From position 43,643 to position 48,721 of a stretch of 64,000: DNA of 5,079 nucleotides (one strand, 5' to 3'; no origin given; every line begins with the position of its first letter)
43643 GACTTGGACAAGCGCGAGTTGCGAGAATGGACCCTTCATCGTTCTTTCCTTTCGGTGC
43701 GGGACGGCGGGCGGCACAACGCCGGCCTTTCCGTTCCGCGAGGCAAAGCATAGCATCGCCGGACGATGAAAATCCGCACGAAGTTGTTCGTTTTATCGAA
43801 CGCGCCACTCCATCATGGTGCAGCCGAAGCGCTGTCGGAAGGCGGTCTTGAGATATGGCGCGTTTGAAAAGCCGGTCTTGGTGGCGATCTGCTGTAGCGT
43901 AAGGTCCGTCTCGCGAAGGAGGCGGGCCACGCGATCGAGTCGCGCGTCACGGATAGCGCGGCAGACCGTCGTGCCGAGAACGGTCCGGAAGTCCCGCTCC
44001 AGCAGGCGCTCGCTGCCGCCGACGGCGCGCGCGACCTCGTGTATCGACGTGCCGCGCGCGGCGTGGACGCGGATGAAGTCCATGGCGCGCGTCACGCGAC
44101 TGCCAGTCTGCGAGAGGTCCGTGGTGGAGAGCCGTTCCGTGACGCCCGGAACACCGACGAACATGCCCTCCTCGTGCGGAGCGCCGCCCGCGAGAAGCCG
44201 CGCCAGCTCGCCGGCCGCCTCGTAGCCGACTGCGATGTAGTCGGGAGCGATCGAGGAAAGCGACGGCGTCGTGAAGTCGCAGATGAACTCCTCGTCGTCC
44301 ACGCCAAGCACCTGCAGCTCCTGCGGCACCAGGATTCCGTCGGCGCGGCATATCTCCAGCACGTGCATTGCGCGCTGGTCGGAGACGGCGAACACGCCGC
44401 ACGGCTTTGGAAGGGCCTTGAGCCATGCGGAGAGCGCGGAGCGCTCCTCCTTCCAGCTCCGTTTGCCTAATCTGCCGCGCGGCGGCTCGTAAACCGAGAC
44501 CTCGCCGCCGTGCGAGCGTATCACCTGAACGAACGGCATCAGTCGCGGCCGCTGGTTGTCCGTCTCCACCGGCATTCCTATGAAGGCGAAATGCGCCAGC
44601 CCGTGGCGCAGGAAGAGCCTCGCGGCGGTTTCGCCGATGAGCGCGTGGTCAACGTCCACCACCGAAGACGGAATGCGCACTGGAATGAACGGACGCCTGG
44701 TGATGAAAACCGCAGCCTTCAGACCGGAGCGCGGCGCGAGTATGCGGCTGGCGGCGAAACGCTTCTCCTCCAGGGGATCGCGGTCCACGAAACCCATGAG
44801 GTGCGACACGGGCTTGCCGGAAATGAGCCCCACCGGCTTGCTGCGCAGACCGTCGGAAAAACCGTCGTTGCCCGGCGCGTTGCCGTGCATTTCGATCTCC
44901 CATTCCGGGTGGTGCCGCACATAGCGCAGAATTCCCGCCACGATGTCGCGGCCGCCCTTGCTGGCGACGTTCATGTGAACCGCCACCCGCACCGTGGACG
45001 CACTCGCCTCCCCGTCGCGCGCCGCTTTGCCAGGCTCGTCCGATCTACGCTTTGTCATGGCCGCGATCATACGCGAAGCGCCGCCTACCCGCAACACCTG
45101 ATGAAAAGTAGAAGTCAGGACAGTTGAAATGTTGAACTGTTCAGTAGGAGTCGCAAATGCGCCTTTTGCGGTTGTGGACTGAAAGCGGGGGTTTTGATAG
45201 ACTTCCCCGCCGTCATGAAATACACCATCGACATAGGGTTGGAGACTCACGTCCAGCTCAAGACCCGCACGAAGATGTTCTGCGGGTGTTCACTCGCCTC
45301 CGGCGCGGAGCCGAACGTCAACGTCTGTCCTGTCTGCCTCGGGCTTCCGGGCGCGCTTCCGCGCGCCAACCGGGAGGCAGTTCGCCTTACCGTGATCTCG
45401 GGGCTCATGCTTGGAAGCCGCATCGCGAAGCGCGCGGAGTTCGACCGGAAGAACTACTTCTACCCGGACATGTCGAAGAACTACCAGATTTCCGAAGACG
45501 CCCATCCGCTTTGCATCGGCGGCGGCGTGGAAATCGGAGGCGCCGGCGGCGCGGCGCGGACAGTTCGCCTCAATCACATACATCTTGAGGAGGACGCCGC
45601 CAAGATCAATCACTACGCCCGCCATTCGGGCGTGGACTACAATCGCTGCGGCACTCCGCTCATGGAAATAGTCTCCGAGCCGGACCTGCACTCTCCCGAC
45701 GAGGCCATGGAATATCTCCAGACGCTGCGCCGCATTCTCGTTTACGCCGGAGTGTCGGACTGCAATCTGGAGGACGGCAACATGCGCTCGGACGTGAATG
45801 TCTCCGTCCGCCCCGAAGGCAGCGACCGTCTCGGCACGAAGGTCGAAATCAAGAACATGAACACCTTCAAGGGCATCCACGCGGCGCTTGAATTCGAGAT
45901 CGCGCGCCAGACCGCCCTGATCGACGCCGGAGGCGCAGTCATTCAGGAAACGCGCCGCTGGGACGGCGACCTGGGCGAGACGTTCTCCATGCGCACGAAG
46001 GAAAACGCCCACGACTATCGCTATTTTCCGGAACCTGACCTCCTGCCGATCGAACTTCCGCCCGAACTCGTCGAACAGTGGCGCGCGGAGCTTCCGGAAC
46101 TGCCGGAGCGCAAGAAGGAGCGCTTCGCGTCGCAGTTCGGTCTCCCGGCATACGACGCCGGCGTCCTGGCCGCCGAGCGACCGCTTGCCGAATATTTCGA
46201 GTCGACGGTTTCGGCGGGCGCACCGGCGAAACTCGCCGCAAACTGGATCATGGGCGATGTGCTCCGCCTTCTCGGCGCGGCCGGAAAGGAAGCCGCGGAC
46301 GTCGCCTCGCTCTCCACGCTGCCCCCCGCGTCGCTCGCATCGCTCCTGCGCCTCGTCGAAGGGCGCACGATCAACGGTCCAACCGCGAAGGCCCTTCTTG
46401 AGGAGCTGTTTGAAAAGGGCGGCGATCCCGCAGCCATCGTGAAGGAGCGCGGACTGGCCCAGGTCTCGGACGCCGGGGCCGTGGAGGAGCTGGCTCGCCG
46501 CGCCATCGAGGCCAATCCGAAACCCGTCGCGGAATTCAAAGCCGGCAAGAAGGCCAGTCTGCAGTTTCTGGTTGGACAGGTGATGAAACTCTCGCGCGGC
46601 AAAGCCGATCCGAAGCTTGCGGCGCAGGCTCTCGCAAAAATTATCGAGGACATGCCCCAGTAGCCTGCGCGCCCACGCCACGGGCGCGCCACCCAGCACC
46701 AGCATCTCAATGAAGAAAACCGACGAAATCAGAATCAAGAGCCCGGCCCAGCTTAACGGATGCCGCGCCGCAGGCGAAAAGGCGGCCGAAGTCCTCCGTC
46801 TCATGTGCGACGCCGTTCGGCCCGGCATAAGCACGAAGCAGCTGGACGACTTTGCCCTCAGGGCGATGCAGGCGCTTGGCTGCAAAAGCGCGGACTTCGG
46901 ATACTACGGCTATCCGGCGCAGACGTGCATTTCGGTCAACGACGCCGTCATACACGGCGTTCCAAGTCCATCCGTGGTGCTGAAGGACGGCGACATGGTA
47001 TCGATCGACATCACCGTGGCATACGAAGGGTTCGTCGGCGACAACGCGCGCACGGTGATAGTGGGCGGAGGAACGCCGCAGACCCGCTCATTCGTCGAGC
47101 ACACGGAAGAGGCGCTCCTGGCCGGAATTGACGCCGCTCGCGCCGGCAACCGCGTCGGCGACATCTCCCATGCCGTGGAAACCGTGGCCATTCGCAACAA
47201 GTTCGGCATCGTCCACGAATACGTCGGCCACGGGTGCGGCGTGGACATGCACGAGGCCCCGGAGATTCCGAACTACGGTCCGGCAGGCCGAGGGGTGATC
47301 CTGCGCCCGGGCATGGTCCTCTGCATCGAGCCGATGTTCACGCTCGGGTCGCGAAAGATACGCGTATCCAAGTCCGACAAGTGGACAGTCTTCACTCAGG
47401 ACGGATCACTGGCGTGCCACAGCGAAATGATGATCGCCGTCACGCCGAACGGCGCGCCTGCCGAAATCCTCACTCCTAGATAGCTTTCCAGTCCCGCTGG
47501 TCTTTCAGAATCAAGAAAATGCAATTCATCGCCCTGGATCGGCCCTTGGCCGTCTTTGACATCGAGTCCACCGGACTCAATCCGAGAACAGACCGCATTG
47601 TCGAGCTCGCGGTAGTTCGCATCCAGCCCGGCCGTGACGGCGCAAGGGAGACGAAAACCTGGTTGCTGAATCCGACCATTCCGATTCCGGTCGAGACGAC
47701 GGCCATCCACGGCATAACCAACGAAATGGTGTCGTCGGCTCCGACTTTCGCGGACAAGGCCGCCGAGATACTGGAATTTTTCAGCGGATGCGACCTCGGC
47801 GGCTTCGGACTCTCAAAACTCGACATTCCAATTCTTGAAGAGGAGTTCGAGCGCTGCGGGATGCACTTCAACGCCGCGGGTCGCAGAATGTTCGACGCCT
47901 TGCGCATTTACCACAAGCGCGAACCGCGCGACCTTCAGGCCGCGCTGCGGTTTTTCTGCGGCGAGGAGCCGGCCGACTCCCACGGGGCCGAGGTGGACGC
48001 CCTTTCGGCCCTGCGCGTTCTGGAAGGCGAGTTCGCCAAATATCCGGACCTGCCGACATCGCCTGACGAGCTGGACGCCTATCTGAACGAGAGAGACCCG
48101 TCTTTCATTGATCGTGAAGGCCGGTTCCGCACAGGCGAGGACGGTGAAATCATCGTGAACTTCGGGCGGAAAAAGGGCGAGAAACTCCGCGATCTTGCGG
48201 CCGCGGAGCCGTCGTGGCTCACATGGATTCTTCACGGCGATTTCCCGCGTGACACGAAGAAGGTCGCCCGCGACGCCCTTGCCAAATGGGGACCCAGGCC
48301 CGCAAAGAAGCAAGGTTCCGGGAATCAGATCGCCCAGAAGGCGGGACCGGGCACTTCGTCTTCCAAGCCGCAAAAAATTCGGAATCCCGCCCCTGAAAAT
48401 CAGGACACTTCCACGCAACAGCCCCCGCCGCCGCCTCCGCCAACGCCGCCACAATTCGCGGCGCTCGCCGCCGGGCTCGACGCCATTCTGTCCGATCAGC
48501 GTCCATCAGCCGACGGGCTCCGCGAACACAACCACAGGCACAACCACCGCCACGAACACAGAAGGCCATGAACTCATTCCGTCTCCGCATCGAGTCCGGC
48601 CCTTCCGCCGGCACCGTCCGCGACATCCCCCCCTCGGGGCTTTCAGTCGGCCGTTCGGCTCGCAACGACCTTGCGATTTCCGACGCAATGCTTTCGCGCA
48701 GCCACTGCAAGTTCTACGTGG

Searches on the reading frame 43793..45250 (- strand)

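Call 75: search_protein_families(library=pfam, proteins=[window:43793-45250:-], max_evalue=0.0001)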
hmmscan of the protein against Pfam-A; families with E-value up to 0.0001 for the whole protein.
window:43793-45250:- (485 aa): 3 families
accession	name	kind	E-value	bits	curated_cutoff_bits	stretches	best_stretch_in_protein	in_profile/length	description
PF13377.12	Peripla_BP_3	-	7.2e-28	98.2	26.5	1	211-376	2-167/167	Periplasmic binding protein-like domain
PF12833.13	HTH_18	-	2.3e-19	69.9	33.6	1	407-483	2-78/80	Helix-turn-helix domain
PF00165.29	HTH_AraC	-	1.7e-12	47.5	26.6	1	447-483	6-41/42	Bacterial regulatory helix-turn-helix proteins, AraC family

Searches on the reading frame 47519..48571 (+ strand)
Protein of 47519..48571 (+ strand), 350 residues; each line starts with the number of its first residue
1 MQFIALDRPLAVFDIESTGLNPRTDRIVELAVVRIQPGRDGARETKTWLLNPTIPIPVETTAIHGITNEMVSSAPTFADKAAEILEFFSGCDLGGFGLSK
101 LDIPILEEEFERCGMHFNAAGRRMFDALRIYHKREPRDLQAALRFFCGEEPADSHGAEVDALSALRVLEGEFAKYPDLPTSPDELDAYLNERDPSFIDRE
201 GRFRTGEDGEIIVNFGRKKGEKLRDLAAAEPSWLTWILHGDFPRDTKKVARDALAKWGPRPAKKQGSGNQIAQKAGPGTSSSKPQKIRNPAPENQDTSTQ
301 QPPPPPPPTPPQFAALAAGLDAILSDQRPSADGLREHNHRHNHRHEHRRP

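Call 75: search_protein_families(library=pfam, proteins=[window:47519-48571:+], max_evalue=0.0001)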
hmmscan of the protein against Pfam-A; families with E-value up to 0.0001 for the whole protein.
window:47519-48571:+ (350 aa): 1 family
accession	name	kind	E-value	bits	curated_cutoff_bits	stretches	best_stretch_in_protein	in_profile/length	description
PF00929.31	RNase_T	-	2.5e-18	67.6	24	1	12-167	2-163/164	Exonuclease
